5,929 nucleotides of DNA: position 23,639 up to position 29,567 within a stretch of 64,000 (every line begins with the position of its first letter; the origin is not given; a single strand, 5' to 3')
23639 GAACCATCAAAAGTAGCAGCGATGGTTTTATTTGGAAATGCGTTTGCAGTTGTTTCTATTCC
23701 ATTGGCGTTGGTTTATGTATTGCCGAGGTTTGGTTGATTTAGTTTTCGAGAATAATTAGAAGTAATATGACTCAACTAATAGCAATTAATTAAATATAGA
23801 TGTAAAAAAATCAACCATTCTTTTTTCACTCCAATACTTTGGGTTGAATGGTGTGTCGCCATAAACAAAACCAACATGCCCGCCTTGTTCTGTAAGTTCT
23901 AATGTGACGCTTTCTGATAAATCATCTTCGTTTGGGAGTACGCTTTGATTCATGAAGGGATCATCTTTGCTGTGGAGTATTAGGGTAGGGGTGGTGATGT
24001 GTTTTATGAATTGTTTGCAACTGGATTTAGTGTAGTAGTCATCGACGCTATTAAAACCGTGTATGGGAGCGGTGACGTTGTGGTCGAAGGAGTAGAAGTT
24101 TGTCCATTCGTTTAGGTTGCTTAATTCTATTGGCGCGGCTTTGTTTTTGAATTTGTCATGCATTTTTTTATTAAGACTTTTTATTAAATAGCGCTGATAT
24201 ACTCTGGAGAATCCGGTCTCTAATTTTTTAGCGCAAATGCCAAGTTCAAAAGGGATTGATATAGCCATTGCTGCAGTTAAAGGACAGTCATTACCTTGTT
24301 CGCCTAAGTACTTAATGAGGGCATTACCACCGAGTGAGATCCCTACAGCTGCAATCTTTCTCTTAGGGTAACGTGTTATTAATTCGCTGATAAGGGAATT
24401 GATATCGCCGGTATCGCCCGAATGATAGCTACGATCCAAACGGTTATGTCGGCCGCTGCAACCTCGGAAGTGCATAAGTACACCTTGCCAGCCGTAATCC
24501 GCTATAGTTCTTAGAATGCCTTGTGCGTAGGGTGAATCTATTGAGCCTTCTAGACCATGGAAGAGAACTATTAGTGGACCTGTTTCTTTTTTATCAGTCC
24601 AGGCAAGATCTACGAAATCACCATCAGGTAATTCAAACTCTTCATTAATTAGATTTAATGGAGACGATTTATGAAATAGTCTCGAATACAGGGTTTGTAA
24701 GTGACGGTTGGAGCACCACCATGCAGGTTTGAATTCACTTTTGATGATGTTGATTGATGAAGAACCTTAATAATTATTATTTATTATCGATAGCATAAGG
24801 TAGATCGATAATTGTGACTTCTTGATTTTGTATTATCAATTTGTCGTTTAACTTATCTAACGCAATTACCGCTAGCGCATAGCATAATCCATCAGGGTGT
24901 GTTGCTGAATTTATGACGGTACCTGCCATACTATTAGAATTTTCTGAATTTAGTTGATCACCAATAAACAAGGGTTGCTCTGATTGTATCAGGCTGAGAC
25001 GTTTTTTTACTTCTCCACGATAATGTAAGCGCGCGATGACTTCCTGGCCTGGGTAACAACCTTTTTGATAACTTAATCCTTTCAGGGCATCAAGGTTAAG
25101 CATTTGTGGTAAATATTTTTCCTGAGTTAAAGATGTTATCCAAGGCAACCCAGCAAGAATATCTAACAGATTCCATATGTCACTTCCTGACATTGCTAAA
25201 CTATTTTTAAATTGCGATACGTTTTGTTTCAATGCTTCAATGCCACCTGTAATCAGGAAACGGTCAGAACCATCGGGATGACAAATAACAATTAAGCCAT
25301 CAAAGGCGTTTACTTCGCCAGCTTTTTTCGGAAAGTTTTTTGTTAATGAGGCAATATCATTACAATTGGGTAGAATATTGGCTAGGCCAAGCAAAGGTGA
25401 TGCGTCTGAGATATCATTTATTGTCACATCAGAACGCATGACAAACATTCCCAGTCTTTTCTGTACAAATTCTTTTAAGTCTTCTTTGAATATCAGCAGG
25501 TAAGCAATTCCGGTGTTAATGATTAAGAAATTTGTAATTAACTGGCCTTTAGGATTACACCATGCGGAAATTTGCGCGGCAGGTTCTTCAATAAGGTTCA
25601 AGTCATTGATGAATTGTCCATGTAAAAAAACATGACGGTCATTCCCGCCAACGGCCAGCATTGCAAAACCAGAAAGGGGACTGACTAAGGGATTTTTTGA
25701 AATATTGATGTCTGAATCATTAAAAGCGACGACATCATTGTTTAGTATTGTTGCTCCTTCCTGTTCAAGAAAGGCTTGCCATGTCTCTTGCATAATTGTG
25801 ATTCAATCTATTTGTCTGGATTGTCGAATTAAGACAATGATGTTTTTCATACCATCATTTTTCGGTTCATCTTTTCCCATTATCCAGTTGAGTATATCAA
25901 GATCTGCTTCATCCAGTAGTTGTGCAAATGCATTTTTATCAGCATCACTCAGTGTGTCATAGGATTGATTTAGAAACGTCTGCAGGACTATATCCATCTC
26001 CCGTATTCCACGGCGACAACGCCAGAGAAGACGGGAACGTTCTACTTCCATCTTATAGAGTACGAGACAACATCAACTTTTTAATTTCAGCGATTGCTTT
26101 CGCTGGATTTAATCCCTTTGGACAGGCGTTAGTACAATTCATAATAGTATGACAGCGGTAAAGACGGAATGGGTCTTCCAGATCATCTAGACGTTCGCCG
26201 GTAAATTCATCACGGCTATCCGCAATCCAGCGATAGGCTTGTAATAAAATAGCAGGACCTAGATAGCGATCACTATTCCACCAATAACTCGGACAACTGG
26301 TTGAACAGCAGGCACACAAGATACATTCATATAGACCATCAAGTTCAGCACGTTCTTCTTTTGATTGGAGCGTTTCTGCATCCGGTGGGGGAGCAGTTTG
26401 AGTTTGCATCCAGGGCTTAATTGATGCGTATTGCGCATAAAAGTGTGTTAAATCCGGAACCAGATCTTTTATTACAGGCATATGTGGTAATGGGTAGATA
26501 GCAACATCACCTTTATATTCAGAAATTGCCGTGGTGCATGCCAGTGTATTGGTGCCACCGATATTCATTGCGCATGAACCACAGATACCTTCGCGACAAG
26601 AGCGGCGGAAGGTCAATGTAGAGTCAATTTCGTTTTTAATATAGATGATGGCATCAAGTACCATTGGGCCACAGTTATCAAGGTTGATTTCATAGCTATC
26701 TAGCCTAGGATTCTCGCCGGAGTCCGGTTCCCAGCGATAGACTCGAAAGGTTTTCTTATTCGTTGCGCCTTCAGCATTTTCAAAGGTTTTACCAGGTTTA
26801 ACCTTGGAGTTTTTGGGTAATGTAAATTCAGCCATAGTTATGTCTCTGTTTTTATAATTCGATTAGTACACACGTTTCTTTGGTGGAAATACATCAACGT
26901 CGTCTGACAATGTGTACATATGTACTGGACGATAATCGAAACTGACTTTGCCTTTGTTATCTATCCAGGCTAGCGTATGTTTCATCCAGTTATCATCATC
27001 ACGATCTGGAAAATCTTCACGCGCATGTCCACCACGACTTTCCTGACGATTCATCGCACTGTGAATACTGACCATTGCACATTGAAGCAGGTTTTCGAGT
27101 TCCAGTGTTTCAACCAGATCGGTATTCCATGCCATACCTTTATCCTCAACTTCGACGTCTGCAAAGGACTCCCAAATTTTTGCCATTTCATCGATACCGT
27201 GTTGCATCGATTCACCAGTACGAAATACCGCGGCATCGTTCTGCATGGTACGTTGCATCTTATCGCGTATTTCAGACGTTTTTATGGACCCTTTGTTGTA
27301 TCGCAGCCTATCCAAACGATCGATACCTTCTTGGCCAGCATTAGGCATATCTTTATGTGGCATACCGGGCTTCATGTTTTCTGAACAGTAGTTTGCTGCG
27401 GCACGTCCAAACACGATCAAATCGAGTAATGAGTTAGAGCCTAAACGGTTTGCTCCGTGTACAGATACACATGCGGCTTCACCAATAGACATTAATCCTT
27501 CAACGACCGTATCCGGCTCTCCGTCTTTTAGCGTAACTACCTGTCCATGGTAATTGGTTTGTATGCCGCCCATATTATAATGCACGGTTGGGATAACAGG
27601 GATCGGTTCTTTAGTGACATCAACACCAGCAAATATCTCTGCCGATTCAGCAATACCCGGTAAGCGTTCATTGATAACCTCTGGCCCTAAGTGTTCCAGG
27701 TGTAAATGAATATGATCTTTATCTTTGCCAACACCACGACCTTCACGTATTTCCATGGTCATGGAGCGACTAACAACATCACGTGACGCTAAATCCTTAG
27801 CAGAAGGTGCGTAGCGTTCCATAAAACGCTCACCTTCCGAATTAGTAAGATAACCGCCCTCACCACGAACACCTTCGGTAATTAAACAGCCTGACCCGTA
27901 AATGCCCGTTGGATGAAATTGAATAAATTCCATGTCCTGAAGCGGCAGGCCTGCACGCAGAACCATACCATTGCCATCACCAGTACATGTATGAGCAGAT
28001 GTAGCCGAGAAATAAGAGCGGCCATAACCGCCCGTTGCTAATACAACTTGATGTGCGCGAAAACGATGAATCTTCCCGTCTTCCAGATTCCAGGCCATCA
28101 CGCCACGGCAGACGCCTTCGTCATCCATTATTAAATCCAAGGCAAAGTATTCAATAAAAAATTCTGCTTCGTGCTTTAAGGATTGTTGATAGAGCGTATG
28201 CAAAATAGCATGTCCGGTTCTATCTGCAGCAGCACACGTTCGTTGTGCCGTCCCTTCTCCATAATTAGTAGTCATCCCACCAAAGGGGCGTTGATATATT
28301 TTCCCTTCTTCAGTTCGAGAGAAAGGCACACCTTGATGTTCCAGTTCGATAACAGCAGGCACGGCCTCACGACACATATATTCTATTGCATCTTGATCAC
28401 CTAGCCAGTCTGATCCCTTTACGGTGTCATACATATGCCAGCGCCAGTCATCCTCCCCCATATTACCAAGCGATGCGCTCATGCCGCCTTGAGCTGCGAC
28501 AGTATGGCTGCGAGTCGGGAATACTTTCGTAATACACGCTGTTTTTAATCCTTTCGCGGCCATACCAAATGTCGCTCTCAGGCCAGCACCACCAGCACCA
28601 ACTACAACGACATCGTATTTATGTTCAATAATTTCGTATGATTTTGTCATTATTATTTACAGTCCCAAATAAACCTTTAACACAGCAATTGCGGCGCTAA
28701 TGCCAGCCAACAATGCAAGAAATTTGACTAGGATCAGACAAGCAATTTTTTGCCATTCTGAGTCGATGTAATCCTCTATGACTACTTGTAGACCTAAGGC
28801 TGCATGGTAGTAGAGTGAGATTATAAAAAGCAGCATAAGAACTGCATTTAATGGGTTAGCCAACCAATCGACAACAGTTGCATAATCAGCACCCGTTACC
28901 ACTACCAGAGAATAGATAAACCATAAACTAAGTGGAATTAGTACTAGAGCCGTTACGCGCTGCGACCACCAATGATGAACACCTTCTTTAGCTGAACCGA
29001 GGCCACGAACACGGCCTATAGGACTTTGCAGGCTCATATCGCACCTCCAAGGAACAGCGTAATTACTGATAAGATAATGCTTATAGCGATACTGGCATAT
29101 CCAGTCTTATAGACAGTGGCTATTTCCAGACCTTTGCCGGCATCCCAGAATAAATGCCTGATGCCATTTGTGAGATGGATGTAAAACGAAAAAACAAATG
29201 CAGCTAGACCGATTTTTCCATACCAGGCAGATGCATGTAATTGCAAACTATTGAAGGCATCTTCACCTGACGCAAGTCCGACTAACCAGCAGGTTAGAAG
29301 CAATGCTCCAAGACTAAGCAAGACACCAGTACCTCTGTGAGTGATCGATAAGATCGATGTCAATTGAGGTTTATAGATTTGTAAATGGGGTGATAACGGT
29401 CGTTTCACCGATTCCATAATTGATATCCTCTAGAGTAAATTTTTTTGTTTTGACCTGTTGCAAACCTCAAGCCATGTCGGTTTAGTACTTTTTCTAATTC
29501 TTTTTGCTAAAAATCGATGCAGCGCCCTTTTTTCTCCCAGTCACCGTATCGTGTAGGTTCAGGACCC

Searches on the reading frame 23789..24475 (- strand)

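Call 4: search_protein_families(library=pfam, proteins=[window:23789-24475:-], max_evalue=0.01)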
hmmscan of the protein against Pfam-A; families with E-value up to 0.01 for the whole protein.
window:23789-24475:- (229 aa): 4 families
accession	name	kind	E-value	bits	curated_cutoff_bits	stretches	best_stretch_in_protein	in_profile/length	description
PF00561.26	Abhydrolase_1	-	4.1e-12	46.7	25.8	1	5-206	37-244/245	alpha/beta hydrolase fold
PF12146.15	Hydrolase_4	-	2.8e-08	33.8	27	1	23-178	60-208/239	Serine aminopeptidase, S33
PF06028.17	DUF915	-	0.0014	18.5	22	1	21-77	85-144/255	Alpha/beta hydrolase of unknown function (DUF915)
PF12697.13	Abhydrolase_6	-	0.0035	18.5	26.3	1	3-204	35-206/217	Alpha/beta hydrolase family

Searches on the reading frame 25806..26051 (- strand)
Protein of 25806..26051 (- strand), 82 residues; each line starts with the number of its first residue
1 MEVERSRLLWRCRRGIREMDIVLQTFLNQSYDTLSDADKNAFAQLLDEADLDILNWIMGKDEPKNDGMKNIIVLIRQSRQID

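Call 4: search_protein_families(library=pfam, proteins=[window:25806-26051:-], max_evalue=0.01)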
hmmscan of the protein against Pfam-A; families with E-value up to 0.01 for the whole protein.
window:25806-26051:- (82 aa): 1 family
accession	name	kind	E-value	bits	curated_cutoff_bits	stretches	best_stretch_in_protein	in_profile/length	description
PF03937.21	Sdh5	-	3.9e-25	88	27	1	6-77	1-74/76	Flavinator of succinate dehydrogenase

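Call 5: search_protein_families(library=ncbifam, proteins=[window:25806-26051:-], max_evalue=0.01)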
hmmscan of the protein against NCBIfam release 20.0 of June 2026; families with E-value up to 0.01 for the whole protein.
window:25806-26051:- (82 aa): 1 family
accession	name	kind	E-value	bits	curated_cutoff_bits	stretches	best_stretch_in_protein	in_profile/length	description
NF008130.0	PRK10878.1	equivalog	1.4e-21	76.3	120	1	4-78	5-79/88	FAD assembly factor SdhE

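Call 32: search_solved_structures(query=window:25806-26051:-, max_evalue=0.001)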
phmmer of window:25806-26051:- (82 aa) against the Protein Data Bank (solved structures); distinct sequences matched with E-value up to 0.001: 6.
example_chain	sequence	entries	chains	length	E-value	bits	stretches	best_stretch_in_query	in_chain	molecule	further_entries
1x6i_A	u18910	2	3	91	1.5e-15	60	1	5-76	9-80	Hypothetical protein ygfY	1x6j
6c12_D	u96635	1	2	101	2.5e-15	59.4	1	5-76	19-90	FAD assembly factor SdhE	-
6b58_B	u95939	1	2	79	1.2e-14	57.2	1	8-76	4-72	FAD assembly factor SdhE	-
2jr5_A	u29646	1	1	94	3.3e-13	52.6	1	4-72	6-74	UPF0350 protein VC_2471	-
1puz_A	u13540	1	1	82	1.4e-06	31.6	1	3-66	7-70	conserved hypothetical protein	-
2lm4_A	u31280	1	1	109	0.0007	23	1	3-59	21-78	Succinate dehydrogenase assembly factor 2, mitochondrial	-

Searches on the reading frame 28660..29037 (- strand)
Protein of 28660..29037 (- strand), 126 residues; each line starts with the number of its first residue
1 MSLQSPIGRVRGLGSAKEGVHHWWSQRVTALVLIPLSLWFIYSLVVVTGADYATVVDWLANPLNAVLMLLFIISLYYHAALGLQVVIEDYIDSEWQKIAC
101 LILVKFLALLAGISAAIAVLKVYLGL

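Call 4: search_protein_families(library=pfam, proteins=[window:28660-29037:-], max_evalue=0.01)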
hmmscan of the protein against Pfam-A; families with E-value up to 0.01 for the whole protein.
window:28660-29037:- (126 aa): 2 families
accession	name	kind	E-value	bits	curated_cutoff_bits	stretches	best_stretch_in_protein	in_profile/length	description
PF01127.27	Sdh_cyt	-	3.8e-25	88.8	25.8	1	1-111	1-121/122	Succinate dehydrogenase/Fumarate reductase transmembrane subunit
PF05328.17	CybS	-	0.00016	21.8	27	1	16-113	29-109/133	CybS, succinate dehydrogenase cytochrome B small subunit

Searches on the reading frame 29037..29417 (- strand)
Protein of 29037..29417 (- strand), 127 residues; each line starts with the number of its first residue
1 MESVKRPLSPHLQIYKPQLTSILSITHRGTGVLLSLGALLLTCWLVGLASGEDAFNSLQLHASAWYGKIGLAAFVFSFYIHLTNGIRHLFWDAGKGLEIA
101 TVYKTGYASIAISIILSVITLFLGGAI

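Call 4: search_protein_families(library=pfam, proteins=[window:29037-29417:-], max_evalue=0.01)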
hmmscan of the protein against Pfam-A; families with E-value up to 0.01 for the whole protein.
window:29037-29417:- (127 aa): 1 family
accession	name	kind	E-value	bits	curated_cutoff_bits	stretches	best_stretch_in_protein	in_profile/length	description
PF01127.27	Sdh_cyt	-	2.5e-31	108.7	25.8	1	5-119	4-121/122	Succinate dehydrogenase/Fumarate reductase transmembrane subunit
